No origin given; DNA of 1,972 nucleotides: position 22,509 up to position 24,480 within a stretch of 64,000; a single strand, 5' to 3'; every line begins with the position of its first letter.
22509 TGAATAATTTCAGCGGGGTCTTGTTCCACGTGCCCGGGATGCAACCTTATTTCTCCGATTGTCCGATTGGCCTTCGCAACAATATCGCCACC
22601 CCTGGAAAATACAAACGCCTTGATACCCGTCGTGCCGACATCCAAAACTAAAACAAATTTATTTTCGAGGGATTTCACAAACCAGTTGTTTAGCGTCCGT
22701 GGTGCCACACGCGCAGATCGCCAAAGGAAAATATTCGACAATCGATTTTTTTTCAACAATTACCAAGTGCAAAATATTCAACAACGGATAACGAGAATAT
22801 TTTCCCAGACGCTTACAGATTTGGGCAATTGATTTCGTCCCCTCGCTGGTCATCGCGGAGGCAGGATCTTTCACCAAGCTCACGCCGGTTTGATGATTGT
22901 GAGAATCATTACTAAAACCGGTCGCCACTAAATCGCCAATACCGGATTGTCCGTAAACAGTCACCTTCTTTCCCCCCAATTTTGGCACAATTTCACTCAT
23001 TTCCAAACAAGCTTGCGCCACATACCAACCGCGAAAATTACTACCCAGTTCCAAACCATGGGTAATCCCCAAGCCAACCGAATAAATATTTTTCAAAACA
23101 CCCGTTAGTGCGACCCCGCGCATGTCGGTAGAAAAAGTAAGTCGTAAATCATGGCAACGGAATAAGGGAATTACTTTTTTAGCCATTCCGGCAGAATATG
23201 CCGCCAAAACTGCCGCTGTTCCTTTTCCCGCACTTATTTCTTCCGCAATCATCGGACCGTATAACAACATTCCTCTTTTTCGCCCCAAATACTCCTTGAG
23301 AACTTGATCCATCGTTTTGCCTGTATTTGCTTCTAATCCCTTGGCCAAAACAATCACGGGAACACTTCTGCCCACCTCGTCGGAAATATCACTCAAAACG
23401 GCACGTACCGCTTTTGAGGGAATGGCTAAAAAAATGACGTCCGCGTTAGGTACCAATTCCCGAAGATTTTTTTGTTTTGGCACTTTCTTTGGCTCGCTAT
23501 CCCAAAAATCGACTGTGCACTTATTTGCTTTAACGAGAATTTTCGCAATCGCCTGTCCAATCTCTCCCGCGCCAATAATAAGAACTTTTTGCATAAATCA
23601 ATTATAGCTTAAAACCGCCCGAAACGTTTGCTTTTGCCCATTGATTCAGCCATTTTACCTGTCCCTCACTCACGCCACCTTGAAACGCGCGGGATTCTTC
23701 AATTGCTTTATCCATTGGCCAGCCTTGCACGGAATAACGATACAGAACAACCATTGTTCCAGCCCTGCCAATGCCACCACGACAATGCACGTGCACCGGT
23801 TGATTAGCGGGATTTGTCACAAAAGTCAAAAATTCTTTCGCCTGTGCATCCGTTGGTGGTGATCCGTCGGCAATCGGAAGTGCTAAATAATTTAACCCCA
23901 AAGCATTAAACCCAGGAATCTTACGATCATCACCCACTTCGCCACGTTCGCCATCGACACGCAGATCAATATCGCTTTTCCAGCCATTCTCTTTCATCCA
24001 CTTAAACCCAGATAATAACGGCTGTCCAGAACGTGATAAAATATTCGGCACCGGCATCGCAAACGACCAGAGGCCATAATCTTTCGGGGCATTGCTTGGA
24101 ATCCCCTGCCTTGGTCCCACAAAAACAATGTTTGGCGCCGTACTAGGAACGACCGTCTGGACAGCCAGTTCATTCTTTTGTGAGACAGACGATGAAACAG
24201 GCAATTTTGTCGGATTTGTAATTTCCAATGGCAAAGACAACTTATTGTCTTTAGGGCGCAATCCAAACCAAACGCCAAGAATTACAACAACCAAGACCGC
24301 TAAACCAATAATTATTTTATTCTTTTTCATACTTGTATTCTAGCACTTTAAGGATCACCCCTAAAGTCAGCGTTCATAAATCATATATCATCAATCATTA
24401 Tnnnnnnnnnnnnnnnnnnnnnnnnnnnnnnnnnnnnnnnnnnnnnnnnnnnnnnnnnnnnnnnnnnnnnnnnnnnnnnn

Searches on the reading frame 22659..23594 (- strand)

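Call 20: search_protein_families(library=pfam, proteins=[window:22659-23594:-], max_evalue=0.001)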
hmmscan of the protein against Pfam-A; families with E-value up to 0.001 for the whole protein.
window:22659-23594:- (311 aa): 7 families
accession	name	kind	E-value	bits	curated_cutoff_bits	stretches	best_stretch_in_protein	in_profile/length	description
PF07479.19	NAD_Gly3P_dh_C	-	3.7e-26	92.5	25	1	157-286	1-138/142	NAD-dependent glycerol-3-phosphate dehydrogenase C-terminus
PF01210.29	NAD_Gly3P_dh_N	-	5.8e-24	85.3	23.1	1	35-134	54-154/158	NAD-dependent glycerol-3-phosphate dehydrogenase N-terminus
PF02826.25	2-Hacid_dh_C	-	2.4e-08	34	25.1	1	2-61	37-102/178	D-isomer specific 2-hydroxyacid dehydrogenase, NAD binding domain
PF03807.23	F420_oxidored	-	2.2e-07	31.8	21.6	1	3-73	1-82/94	NADP oxidoreductase coenzyme F420-dependent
PF20618.3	GPD_NAD_C_bact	-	5.8e-06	27.2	27.6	1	217-264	1-53/66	Bacterial GPD, NAD-dependent C-terminal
PF02558.23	ApbA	-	3.7e-05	23.8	22.2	0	4-88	1-104/150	Ketopantoate reductase PanE/ApbA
PF01488.26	Shikimate_DH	-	9.7e-05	22.9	24.3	0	2-26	13-37/138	Shikimate / quinate 5-dehydrogenase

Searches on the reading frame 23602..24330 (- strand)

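Call 20: search_protein_families(library=pfam, proteins=[window:23602-24330:-], max_evalue=0.001)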
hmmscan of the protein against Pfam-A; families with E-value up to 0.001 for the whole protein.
window:23602-24330:- (242 aa): 7 families
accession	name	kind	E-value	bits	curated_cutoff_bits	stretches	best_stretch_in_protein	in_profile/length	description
PF22741.1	PTP-NADK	-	1.9e-21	76.6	27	1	98-212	30-144/163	DSP-PTPase phosphatase fused to NAD+ Kinase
PF22785.1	Tc-R-P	-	9.4e-13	49.1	27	1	106-197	13-100/106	Polymorphic toxin system, DSP-PTPase phosphatase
PF22784.1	PTP-SAK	-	2.1e-11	44.5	27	1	148-198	57-109/153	Swiss Army Knife protein, DSP-PTPase phosphatase domain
PF03162.18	Y_phosphatase2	-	3.8e-07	30.3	27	1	95-219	11-133/165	Tyrosine phosphatase family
PF00782.25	DSPc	-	1.3e-06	28.7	33.5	1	163-232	61-131/133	Dual specificity phosphatase, catalytic domain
PF14566.11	PTPlike_phytase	-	7.4e-06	26.6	27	1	143-197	99-154/158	Inositol hexakisphosphate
PF00102.32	Y_phosphatase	-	0.00023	21.3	20.9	1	157-197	147-190/234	Protein-tyrosine phosphatase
